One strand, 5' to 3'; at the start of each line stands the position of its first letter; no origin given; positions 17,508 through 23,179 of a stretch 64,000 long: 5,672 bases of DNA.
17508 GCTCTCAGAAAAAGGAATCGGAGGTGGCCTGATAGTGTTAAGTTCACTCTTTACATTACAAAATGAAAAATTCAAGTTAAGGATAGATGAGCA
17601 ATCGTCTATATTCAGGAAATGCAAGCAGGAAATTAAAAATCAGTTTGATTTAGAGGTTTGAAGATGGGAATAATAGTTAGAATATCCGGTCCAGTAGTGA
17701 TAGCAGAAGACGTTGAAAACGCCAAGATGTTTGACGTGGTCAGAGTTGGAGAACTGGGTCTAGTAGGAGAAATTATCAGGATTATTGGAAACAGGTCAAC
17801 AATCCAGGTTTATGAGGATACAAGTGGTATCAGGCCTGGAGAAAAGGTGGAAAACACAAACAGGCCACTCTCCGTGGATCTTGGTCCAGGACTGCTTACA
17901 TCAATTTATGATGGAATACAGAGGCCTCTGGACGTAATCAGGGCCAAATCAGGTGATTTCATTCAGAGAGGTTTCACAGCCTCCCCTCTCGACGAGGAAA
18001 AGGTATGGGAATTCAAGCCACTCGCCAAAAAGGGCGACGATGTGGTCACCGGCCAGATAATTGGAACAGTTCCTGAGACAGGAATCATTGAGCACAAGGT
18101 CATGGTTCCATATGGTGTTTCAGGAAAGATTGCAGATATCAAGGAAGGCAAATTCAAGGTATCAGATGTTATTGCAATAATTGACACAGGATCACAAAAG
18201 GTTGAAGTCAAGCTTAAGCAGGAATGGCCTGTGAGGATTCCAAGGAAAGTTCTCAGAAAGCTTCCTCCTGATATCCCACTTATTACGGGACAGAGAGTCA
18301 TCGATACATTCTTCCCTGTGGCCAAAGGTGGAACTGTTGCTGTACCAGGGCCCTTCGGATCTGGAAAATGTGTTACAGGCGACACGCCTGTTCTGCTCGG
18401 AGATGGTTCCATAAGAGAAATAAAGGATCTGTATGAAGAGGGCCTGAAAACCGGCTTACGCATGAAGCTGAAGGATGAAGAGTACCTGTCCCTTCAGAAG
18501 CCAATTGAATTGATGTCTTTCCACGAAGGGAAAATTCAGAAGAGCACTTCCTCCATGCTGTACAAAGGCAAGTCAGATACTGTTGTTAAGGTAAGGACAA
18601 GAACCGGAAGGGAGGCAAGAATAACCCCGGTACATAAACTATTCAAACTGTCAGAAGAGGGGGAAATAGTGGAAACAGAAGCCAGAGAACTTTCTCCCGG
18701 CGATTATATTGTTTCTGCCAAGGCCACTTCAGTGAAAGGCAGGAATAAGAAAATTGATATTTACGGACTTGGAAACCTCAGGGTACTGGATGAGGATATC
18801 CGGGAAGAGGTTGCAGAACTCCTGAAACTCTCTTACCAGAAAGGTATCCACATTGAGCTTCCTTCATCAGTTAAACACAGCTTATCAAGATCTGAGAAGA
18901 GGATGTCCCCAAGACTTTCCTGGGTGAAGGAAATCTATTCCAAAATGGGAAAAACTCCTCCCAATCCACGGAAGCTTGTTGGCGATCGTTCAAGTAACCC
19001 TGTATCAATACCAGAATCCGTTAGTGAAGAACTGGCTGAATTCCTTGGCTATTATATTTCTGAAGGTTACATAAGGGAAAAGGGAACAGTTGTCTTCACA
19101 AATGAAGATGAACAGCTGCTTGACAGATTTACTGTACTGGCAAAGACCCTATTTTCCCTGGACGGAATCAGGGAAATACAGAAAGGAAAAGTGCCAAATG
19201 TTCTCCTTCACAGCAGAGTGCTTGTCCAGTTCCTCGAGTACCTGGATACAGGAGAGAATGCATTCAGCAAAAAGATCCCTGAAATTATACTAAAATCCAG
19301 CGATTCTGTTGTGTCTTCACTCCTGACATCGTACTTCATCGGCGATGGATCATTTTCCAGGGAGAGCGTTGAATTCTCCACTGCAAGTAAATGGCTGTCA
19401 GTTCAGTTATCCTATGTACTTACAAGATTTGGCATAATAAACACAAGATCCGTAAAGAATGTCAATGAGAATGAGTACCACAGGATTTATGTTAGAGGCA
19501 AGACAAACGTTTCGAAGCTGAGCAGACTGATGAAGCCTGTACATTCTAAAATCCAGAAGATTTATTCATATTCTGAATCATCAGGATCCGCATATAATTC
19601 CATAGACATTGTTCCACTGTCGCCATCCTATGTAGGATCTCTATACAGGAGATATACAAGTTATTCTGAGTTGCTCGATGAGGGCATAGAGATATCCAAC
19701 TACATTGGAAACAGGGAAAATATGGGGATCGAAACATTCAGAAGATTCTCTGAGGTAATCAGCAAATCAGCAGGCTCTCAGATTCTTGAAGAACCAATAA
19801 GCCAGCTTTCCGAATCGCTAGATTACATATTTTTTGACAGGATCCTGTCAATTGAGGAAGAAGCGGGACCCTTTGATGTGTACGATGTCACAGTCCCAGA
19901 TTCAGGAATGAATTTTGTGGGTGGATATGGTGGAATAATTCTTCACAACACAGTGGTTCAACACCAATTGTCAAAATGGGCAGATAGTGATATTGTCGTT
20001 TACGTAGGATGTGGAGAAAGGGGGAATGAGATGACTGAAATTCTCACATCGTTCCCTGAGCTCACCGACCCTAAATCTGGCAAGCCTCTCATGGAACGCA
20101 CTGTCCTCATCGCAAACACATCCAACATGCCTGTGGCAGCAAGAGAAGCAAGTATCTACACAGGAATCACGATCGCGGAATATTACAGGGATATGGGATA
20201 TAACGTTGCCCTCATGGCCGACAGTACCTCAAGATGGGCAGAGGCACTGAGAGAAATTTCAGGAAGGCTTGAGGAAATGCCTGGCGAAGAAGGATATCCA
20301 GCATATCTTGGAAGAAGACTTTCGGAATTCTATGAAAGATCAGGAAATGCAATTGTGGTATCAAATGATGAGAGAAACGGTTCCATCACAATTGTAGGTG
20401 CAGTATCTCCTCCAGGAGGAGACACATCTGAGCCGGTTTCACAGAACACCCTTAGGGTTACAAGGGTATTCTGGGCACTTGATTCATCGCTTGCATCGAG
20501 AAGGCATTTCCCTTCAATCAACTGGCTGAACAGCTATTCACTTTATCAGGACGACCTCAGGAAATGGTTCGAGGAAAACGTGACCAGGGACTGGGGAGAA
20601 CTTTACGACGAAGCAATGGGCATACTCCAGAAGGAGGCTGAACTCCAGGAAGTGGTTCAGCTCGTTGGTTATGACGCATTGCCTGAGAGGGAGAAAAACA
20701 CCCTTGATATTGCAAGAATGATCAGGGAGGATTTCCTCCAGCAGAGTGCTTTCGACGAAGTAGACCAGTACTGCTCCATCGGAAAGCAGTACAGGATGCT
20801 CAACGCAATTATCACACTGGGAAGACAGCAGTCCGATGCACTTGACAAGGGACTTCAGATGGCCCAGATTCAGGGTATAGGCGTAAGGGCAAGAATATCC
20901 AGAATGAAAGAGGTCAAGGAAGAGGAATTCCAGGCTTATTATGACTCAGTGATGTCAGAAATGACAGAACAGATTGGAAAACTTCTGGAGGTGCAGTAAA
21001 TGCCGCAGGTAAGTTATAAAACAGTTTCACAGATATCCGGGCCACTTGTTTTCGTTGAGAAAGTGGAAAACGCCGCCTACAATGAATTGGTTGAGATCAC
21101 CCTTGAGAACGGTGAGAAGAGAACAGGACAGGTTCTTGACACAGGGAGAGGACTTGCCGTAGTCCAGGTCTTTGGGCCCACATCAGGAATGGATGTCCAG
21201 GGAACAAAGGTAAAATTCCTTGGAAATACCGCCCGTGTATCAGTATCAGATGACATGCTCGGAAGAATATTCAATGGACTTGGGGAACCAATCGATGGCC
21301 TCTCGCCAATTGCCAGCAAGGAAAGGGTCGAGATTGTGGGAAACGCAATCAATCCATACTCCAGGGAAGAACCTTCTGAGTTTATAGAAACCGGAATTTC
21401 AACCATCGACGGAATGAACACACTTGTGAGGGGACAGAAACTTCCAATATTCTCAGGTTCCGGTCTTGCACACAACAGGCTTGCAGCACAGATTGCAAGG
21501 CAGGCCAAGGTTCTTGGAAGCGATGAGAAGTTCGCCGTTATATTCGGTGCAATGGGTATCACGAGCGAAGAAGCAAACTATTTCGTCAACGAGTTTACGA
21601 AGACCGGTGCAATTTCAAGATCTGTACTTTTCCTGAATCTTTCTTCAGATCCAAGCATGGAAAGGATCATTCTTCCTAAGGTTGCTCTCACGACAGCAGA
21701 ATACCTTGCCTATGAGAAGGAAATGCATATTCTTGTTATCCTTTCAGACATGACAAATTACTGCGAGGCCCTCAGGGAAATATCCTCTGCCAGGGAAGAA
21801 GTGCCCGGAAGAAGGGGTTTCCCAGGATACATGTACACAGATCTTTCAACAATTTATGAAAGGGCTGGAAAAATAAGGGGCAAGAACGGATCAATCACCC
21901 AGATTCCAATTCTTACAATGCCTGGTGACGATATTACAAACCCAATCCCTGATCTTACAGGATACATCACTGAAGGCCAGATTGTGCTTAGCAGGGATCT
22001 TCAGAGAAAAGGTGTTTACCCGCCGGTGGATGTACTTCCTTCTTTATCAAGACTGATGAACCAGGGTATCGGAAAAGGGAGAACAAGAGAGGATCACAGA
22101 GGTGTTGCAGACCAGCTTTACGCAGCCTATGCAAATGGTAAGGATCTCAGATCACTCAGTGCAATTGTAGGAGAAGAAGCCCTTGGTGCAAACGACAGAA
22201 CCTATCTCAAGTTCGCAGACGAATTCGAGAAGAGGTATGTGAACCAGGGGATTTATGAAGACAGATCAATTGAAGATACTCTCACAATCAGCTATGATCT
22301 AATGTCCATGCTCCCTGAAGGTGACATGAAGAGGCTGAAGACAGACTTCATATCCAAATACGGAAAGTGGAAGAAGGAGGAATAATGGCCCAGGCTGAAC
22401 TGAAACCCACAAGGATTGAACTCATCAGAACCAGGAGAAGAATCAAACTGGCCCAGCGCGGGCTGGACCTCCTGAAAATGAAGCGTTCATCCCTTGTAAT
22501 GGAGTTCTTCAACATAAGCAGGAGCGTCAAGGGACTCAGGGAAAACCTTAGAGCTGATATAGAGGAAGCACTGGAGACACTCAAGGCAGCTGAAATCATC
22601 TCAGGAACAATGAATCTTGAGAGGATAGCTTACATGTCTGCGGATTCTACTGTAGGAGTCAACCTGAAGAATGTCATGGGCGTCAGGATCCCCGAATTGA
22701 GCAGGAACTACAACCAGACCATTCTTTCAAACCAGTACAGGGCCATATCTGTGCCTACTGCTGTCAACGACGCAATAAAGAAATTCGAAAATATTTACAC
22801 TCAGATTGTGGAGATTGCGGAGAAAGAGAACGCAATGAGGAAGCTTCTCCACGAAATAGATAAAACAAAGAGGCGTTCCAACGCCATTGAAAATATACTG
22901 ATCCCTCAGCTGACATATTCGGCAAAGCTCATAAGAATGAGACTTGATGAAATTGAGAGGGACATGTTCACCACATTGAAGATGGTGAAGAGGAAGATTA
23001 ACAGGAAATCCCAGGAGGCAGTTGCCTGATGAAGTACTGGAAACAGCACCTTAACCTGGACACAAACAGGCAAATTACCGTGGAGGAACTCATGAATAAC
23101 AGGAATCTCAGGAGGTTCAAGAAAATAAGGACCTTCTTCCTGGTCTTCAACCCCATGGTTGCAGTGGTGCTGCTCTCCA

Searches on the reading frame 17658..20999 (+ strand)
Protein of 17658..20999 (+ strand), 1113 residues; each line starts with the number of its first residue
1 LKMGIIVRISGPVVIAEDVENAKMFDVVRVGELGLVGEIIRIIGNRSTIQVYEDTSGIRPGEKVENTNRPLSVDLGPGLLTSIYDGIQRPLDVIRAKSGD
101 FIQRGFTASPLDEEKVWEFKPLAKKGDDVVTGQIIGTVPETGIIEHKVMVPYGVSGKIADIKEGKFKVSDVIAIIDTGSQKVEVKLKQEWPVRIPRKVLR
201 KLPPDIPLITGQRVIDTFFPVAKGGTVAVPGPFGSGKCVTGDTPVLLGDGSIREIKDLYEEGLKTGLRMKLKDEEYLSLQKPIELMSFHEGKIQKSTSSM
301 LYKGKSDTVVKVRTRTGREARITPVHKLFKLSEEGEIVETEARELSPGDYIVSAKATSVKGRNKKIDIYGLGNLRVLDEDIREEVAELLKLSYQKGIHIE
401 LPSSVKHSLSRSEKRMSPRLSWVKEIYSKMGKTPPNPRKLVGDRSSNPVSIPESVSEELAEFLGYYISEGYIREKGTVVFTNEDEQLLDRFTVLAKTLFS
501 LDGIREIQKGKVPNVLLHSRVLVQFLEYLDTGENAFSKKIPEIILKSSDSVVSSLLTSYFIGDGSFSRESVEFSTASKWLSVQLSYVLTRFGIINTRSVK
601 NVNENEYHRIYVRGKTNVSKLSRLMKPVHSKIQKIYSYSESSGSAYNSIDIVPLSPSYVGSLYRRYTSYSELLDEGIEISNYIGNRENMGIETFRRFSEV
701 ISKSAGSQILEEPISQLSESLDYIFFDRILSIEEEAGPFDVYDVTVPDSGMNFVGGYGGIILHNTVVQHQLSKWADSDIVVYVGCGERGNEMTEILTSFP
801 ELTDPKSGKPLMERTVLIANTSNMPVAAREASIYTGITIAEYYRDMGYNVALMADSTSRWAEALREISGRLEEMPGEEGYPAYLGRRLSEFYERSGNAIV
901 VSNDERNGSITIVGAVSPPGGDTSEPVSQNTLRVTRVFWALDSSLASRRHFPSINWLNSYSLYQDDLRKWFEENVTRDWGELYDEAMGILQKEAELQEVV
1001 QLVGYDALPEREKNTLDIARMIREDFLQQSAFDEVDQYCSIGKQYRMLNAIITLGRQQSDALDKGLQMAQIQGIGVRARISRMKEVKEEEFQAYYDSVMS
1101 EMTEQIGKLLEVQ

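Call 92: search_protein_families(library=pfam, proteins=[window:17658-20999:+], max_evalue=0.00001)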
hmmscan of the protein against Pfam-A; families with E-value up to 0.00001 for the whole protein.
window:17658-20999:+ (1113 aa): 6 families
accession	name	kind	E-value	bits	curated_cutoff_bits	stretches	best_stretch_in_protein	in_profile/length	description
PF00006.31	ATP-synt_ab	-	3.5e-69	233.1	29.5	1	763-961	26-213/213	ATP synthase alpha/beta family, nucleotide-binding domain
PF16886.11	ATP-synt_ab_Xtn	-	8.2e-29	99.6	25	1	109-193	2-88/88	ATPsynthase alpha/beta subunit barrel-sandwich domain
PF22919.1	ATP-synt_VA_C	-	2e-25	89.2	24.7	1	969-1068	2-97/101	C-terminal domain of V and A type ATP synthase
PF14890.11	Intein_splicing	-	1.2e-20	74.3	35.8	1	246-764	2-155/155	Intein splicing domain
PF14528.11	LAGLIDADG_3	-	6.3e-16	58.9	22.5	1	552-615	3-72/82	LAGLIDADG-like domain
PF02874.29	ATP-synt_ab_N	-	1.3e-12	48.4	20.9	1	6-68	1-69/69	ATP synthase alpha/beta family, beta-barrel domain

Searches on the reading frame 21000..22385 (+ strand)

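Call 92: search_protein_families(library=pfam, proteins=[window:21000-22385:+], max_evalue=0.00001)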
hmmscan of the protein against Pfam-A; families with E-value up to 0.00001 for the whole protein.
window:21000-22385:+ (461 aa): 3 families
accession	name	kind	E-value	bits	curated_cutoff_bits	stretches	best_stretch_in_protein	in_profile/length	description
PF00006.31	ATP-synt_ab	-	3.9e-80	268.9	29.5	1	132-350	1-213/213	ATP synthase alpha/beta family, nucleotide-binding domain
PF22919.1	ATP-synt_VA_C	-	3.9e-30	104.3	24.7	1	356-454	2-100/101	C-terminal domain of V and A type ATP synthase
PF02874.29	ATP-synt_ab_N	-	4.3e-16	59.6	20.9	1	9-75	1-69/69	ATP synthase alpha/beta family, beta-barrel domain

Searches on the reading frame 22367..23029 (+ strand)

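Call 92: search_protein_families(library=pfam, proteins=[window:22367-23029:+], max_evalue=0.00001)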
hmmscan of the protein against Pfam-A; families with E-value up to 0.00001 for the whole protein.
window:22367-23029:+ (220 aa): 1 family
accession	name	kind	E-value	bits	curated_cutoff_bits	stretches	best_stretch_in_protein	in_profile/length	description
PF01813.22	ATP-synt_D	-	2.5e-50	171.5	25.7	1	18-209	1-196/196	ATP synthase subunit D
